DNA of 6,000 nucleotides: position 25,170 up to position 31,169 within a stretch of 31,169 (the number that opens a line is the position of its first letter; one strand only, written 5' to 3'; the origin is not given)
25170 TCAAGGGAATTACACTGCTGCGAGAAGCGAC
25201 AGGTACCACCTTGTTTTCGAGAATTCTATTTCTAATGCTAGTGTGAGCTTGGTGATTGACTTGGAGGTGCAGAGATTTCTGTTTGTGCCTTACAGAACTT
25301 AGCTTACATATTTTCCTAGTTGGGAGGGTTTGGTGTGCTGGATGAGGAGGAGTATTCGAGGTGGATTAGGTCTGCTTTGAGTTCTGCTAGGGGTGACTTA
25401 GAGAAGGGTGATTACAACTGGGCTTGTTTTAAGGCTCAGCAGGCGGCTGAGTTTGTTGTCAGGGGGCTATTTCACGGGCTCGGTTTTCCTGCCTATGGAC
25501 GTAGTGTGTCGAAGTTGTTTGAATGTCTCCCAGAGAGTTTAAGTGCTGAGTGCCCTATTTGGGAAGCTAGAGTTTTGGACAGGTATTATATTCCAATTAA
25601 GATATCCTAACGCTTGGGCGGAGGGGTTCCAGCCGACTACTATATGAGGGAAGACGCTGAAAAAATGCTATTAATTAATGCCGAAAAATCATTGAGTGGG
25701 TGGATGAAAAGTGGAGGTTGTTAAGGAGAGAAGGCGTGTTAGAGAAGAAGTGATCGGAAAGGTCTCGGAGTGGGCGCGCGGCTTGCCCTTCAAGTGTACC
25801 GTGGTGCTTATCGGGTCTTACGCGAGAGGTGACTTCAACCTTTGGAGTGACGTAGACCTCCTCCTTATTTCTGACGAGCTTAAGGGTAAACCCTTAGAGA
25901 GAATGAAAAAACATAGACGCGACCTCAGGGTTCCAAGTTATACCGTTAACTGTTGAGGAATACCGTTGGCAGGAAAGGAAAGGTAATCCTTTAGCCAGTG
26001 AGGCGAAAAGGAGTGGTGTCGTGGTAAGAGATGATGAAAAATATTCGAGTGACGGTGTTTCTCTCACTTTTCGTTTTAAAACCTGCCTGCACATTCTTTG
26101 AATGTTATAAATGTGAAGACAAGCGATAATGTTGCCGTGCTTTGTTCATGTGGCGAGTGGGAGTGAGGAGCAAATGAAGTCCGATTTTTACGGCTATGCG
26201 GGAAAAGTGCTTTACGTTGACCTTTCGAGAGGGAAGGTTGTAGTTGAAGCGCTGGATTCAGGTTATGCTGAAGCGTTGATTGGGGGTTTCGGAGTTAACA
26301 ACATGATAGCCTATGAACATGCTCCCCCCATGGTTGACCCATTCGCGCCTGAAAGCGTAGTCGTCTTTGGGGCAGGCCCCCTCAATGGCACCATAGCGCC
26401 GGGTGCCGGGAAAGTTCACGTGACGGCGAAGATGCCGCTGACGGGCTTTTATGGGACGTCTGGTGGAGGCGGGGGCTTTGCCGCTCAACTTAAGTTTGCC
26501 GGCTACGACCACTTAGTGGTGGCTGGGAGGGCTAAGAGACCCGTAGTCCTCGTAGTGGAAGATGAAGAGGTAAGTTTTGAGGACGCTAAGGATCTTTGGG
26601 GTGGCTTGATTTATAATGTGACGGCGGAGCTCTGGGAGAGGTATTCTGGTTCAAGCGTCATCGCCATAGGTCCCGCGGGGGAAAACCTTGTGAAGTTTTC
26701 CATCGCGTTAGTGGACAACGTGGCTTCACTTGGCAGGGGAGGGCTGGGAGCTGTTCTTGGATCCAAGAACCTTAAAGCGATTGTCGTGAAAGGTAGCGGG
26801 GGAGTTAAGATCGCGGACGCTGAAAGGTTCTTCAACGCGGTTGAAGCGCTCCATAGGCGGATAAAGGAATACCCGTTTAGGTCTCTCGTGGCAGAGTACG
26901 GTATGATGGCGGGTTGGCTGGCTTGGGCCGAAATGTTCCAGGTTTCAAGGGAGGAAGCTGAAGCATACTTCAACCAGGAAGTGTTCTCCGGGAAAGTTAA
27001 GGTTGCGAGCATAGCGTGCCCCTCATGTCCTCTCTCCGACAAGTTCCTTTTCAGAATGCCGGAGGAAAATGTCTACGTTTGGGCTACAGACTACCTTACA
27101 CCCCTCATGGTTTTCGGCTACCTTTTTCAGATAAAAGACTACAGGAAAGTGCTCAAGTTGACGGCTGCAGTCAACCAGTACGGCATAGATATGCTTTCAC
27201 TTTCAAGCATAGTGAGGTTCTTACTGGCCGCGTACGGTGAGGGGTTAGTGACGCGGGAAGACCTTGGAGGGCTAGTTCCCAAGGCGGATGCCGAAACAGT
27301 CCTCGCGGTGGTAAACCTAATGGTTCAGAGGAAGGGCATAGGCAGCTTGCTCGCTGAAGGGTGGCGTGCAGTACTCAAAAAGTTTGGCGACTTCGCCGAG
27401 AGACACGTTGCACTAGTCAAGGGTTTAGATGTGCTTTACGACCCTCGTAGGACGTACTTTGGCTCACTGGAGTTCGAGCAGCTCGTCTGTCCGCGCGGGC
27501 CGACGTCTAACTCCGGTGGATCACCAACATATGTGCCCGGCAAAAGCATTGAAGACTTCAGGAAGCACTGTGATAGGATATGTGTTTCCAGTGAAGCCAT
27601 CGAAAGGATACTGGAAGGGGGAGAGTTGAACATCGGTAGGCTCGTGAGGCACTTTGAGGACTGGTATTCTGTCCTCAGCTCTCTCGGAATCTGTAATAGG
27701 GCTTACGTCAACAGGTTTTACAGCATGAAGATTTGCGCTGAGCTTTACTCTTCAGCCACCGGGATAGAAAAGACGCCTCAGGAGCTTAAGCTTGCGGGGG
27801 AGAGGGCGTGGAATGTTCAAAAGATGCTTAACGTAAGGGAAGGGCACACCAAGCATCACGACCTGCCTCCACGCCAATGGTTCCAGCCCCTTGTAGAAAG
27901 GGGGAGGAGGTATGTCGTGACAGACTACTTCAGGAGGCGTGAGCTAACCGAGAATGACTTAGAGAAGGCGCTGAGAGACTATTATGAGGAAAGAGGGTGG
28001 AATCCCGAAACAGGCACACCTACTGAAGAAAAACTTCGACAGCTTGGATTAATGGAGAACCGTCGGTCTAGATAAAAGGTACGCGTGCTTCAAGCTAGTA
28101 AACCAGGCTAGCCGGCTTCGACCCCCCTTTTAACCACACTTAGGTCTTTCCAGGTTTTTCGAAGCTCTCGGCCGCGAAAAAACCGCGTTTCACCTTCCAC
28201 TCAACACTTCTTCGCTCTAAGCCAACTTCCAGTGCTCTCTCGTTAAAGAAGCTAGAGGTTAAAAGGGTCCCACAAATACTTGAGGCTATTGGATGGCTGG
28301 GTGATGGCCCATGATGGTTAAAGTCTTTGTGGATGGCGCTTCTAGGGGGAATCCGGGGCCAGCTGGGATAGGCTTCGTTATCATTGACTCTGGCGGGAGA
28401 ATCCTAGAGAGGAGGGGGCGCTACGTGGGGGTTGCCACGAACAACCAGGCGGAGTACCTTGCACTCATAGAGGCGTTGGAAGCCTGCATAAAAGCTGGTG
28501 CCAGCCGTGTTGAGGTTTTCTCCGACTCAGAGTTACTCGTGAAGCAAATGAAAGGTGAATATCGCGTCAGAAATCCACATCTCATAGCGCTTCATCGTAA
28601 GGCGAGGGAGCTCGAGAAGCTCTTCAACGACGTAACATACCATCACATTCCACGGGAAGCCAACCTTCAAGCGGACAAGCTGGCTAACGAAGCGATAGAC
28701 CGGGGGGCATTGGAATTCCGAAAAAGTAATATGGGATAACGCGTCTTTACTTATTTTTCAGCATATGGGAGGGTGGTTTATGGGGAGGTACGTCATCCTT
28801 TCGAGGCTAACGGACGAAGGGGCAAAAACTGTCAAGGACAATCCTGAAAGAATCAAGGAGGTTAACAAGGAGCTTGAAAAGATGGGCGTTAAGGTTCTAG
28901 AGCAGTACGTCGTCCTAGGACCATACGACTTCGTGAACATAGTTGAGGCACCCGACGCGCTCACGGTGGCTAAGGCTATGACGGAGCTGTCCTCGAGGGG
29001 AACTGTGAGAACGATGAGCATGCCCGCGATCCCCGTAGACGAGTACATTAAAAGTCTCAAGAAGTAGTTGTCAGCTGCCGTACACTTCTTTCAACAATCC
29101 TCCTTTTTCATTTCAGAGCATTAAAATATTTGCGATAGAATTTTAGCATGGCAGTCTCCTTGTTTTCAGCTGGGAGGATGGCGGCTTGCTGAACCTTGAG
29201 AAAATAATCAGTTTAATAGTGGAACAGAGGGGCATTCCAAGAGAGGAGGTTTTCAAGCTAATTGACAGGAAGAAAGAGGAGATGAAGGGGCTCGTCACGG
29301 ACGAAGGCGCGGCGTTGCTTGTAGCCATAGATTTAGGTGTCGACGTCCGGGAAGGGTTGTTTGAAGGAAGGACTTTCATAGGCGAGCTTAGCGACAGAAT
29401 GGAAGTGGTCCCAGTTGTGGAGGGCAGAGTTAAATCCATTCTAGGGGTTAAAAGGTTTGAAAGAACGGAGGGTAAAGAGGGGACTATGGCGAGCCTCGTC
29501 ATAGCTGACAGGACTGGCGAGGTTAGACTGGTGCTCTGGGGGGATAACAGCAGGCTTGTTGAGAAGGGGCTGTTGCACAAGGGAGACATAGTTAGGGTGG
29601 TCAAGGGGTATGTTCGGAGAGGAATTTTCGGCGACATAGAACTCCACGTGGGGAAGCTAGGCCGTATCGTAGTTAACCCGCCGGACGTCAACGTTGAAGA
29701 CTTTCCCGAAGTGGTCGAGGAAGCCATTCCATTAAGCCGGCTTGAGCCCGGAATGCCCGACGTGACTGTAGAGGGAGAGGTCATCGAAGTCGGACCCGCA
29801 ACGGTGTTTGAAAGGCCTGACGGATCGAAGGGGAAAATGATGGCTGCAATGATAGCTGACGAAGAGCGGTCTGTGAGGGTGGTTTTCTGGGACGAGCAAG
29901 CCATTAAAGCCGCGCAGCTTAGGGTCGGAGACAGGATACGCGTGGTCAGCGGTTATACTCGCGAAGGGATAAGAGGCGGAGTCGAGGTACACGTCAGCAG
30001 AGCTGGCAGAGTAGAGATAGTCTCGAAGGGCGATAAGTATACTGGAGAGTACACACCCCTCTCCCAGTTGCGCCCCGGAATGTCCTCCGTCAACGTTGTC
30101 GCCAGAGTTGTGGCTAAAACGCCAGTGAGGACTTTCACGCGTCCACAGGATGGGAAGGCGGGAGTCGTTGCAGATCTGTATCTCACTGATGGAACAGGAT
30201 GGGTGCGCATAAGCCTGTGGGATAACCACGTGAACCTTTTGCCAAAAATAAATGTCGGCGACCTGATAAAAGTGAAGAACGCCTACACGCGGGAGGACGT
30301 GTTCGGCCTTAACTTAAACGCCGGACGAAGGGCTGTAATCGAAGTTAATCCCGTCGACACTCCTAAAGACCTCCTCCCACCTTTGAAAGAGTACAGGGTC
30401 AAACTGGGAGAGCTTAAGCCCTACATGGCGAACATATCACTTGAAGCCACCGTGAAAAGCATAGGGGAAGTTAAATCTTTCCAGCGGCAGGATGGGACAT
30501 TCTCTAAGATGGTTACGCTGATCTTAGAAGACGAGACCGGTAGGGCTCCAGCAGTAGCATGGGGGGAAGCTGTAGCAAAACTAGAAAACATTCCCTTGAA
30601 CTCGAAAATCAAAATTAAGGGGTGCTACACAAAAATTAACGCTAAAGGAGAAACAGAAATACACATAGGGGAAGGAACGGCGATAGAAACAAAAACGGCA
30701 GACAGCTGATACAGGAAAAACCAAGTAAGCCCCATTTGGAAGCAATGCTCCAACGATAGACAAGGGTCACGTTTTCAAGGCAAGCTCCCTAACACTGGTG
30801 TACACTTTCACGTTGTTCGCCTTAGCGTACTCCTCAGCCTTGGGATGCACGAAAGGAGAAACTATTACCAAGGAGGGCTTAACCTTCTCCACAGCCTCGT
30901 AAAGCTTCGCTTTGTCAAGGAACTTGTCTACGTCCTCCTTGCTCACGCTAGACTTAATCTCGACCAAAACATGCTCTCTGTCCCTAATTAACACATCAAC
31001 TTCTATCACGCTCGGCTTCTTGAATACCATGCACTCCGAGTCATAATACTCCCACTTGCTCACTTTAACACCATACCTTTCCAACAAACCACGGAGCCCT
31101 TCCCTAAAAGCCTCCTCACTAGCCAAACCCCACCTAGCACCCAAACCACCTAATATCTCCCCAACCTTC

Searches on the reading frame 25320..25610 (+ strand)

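Call 9: search_protein_families(library=pfam, proteins=[window:25320-25610:+], max_evalue=0.001)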
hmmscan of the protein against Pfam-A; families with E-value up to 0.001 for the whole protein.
window:25320-25610:+ (96 aa): 1 family
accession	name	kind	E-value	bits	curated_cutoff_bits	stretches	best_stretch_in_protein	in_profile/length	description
PF05168.19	HEPN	-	2.1e-15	57.4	22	1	17-93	6-87/117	HEPN domain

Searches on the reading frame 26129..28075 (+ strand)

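Call 9: search_protein_families(library=pfam, proteins=[window:26129-28075:+], max_evalue=0.001)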
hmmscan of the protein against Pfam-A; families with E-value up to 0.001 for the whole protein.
window:26129-28075:+ (648 aa): 2 families
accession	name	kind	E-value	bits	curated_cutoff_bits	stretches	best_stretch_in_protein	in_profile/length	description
PF02730.20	AFOR_N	-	6e-67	225.7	29.8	1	25-222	1-198/199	Aldehyde ferredoxin oxidoreductase, N-terminal domain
PF01314.23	AFOR_C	-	8.4e-63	213.2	27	1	262-641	36-385/385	Aldehyde ferredoxin oxidoreductase, domains 2 & 3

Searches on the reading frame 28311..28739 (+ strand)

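Call 9: search_protein_families(library=pfam, proteins=[window:28311-28739:+], max_evalue=0.001)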
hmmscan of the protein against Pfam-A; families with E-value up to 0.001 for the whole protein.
window:28311-28739:+ (142 aa): 2 families
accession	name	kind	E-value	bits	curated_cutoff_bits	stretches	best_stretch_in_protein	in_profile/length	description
PF13456.12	RVT_3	-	4.5e-26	91.6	21.6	1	7-128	2-123/123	Reverse transcriptase-like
PF00075.30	RNase_H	-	1.4e-14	54.9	25.8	1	3-128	4-139/141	RNase H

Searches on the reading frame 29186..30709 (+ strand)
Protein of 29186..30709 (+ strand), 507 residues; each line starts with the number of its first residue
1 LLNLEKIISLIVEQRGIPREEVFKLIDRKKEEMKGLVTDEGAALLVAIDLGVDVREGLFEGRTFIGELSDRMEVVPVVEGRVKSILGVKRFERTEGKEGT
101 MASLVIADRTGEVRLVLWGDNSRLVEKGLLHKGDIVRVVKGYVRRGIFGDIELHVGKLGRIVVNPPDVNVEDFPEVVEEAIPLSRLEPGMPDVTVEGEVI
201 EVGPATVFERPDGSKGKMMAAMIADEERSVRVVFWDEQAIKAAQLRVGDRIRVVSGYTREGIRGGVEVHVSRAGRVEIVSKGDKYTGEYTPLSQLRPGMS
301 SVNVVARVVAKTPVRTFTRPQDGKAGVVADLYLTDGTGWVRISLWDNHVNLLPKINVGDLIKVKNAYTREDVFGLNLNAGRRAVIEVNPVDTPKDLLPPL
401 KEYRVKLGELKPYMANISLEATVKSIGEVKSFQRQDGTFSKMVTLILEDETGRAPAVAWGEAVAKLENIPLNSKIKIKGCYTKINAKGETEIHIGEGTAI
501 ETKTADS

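Call 9: search_protein_families(library=pfam, proteins=[window:29186-30709:+], max_evalue=0.001)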
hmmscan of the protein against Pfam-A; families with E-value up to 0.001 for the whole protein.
window:29186-30709:+ (507 aa): 8 families
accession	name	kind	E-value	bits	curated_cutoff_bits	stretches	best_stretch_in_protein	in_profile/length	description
PF01336.31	tRNA_anti-codon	-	5.4e-29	100.4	27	3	78-157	3-71/75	OB-fold nucleic acid binding domain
PF17244.8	CDC24_OB3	-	4e-11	43.6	25.4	0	295-368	2-75/216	Cell division control protein 24, OB domain 3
PF09999.14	DUF2240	-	2.6e-06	27.6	22.3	1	4-55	87-138/144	Uncharacterized protein conserved in archaea (DUF2240)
PF24903.1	OB_MEIOB_N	-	1e-05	25.2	27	0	288-366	4-87/140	MEIOB, N-terminal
PF21473.3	Ssb-like_OB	-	2.8e-05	24.6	24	0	295-366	1-76/97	Single-stranded DNA binding protein Ssb-like, OB fold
PF17008.10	DUF5088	-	0.00033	20.8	29.4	0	218-254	19-55/184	Domain of unknown function (DUF5088)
PF21669.3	SHLD2_OB1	-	0.00067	19.8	26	0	92-136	41-84/138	Shieldin complex subunit 2, first OB fold domain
PF11325.14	DUF3127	-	0.0009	19.8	27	0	420-477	3-62/85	Domain of unknown function (DUF3127)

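Call 70: find_encoding_contigs(protein=window:29186-30709:+, flank=10000, max_places=2)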
Protein window:29186-30709:+ (507 aa): 1 contig read that carries it; 1 place shown.
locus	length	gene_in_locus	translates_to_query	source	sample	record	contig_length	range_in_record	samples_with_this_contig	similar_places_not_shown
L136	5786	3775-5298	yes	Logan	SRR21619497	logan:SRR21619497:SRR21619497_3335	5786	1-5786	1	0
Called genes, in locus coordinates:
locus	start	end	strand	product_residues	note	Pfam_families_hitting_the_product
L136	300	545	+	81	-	PF01909:NTP_transf_2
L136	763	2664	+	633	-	PF02730:AFOR_N, PF01314:AFOR_C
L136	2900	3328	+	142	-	PF00075:RNase_H, PF13456:RVT_3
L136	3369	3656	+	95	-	PF08734:GYD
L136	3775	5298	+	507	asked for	PF09999:DUF2240 (weak), PF24903:OB_MEIOB_N (faint), PF01336:tRNA_anti-codon, PF17244:CDC24_OB3 (faint), PF21473:OB_Ssb-like (faint), PF01336:tRNA_anti-codon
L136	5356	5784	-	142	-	?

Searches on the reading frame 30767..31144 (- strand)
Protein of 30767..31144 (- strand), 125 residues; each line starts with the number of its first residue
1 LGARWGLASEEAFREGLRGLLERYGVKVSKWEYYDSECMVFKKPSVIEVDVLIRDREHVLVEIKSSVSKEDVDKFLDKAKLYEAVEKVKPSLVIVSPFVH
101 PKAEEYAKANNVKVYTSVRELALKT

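Call 9: search_protein_families(library=pfam, proteins=[window:30767-31144:-], max_evalue=0.001)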
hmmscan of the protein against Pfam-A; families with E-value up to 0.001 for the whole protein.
window:30767-31144:- (125 aa): 3 families
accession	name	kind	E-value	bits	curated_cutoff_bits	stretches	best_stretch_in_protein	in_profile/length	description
PF07788.17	PDDEXK_10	-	2.4e-19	69.5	21.2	1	45-109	1-66/74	PD-(D/E)XK nuclease superfamily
PF12644.12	DUF3782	-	4.2e-17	62.5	24.4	1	1-44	34-78/78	Protein of unknown function (DUF3782)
PF04471.18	Mrr_cat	-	0.00037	21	21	1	10-116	6-107/115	Restriction endonuclease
